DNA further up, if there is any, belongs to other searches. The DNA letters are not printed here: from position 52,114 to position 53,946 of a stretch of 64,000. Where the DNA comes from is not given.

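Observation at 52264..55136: HAO-family octaheme cytochrome paired with a novel 3-TM hexaheme membrane cytochrome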

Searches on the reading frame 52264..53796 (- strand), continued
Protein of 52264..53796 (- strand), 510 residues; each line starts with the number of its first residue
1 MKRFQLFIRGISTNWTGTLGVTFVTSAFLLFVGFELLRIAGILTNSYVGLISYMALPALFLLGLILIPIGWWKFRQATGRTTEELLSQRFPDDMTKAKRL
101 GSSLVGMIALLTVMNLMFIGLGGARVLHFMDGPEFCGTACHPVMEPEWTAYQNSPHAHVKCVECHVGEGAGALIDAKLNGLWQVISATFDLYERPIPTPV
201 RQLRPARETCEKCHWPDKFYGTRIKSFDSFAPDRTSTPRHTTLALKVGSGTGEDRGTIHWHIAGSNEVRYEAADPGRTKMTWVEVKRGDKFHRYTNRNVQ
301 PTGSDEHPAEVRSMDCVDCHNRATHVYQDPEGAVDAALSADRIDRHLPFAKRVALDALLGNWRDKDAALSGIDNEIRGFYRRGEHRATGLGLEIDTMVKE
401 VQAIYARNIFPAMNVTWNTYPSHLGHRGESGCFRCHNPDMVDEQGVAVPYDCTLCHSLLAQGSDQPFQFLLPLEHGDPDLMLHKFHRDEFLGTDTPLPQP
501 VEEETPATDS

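Call 82: search_protein_families(library=ncbifam, proteins=[L015:1534-2787:+, L015:2784-3314:+, L025:3167-4477:+, L007:3585-4283:+], max_evalue=0.001)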
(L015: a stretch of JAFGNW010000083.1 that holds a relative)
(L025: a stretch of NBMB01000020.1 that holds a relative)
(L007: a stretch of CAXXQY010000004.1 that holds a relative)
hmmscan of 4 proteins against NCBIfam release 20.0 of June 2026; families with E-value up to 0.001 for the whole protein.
L015:1534-2787:+ (417 aa): 2 families
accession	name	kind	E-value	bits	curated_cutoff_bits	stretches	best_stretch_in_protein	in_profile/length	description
NF008221.0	PRK10992.1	equivalog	7.6e-05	22.3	254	0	139-191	121-177/220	iron-sulfur cluster repair protein YtfE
TIGR03652.1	FeS_repair_RIC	equivalog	0.0001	22.2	204.7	0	104-178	84-164/216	iron-sulfur cluster repair di-iron protein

L015:2784-3314:+ (176 aa): 0 families

L025:3167-4477:+ (436 aa): 0 families

L007:3585-4283:+ (232 aa): 12 families
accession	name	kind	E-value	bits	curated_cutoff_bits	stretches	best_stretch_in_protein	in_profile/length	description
NF006901.0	PRK09392.1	equivalog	3.8e-25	88.6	211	1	19-225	17-219/236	transcriptional activator FtrB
NF050806.1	TransRegFixKCaul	equivalog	1.5e-18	66.9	300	1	31-212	22-198/215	transcriptional regulator FixK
TIGR03697.1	NtcA_cyano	equivalog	2.7e-17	63.2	244.95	1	43-225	4-190/193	global nitrogen regulator NtcA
NF008732.0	PRK11753.1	equivalog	1.1e-16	60.9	266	1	22-216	13-209/214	cAMP-activated global transcriptional regulator CRP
NF050815.1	TransActFtrBCaul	equivalog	8.1e-15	54.7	300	1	34-224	34-220/251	transcriptional activator FtrB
NF008365.0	PRK11161.1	subfamily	1.2e-13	50.9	228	1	33-224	48-240/250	fumarate/nitrate reduction transcriptional regulator Fnr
NF045989.1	TransRegFnrLRhodb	equivalog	2.4e-10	40.1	300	1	33-220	37-228/245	transcriptional regulator FnrL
NF052518.1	TransRegLdrP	equivalog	6.3e-09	36.1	300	1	34-223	1-184/195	transcriptional regulator LdrP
NF053664.1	TransRegPtrACyano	equivalog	1.7e-07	30.8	300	1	51-214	28-186/196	Crp/Fnr family transcriptional regulator PtrA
NF007707.0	PRK10402.1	subfamily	4.3e-07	29.8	180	1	5-163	4-163/226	transcriptional regulator YeiL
NF033788.1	HTH_metalloreg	subfamily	2.4e-05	24.1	55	1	179-210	26-57/77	metalloregulator ArsR/SmtB family transcription factor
NF041163.2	encap_f2b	equivalog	9.1e-05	21.8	400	1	23-149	86-213/450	family 2B encapsulin nanocompartment shell protein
